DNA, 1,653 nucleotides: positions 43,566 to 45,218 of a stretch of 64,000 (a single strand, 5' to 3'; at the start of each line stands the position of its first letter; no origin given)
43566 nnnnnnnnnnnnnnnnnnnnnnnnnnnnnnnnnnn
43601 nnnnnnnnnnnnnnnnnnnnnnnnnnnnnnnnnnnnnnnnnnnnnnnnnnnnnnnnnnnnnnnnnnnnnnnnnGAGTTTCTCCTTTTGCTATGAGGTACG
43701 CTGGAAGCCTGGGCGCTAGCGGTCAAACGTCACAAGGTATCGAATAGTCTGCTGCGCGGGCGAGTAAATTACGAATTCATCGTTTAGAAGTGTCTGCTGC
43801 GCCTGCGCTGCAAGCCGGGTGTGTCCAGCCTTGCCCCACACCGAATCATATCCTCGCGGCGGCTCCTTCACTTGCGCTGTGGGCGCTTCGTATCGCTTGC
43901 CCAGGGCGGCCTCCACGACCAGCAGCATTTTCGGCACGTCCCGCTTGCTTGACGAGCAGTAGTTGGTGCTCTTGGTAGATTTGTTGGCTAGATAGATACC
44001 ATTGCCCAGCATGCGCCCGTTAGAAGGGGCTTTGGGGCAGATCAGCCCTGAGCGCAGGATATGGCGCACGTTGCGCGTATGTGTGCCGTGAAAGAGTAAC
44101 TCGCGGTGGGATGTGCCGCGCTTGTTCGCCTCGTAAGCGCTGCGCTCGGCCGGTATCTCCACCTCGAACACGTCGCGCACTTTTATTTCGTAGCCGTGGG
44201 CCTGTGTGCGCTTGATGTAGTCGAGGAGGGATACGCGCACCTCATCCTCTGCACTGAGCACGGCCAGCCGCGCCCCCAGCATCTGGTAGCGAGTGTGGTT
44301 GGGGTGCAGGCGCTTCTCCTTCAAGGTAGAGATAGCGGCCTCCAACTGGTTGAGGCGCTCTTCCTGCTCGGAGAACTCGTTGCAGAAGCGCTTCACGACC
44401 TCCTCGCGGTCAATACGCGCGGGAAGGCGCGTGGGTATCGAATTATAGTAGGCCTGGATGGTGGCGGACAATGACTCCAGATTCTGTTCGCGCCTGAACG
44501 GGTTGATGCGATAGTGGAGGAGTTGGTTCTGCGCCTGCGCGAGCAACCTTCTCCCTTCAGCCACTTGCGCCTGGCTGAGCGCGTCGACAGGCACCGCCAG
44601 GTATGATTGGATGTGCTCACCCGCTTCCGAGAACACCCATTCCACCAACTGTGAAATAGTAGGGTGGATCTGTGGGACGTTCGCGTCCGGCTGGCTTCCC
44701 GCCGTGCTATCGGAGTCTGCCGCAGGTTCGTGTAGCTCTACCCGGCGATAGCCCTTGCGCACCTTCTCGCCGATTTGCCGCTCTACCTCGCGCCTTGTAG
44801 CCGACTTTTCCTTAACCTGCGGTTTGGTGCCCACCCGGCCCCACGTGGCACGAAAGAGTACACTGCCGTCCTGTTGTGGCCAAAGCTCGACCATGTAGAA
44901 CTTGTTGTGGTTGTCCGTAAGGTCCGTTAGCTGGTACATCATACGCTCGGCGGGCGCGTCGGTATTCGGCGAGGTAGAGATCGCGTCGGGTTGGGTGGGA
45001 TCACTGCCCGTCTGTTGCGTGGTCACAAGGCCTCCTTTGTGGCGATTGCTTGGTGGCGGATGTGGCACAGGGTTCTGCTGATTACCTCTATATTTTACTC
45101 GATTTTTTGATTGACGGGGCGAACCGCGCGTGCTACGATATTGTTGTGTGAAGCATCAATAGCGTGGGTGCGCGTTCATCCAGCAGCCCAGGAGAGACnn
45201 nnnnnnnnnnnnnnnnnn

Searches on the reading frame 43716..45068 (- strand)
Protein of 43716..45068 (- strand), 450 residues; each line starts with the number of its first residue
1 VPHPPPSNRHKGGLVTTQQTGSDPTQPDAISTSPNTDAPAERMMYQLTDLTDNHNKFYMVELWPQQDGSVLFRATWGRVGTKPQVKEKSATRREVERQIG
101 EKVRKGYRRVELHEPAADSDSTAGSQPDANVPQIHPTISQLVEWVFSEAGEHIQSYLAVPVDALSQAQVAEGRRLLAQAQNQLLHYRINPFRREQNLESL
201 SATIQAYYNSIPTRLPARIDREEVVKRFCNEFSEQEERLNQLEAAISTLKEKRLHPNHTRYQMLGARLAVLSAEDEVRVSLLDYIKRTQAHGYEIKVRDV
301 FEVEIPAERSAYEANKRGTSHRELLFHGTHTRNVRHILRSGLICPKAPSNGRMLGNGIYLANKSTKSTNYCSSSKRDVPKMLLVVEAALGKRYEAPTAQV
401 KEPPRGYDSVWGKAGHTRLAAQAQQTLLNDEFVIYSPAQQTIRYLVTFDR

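Call 63: search_protein_families(library=pfam, proteins=[window:43716-45068:-], max_evalue=0.00001)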
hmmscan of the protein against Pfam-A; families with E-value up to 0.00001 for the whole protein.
window:43716-45068:- (450 aa): 2 families
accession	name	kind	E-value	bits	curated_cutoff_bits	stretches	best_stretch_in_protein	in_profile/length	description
PF00644.27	PARP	-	6.9e-33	114.3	26.7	1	284-448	10-197/199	Poly(ADP-ribose) polymerase catalytic domain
PF05406.20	WGR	-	1.1e-10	41.9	22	1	43-110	3-75/79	WGR domain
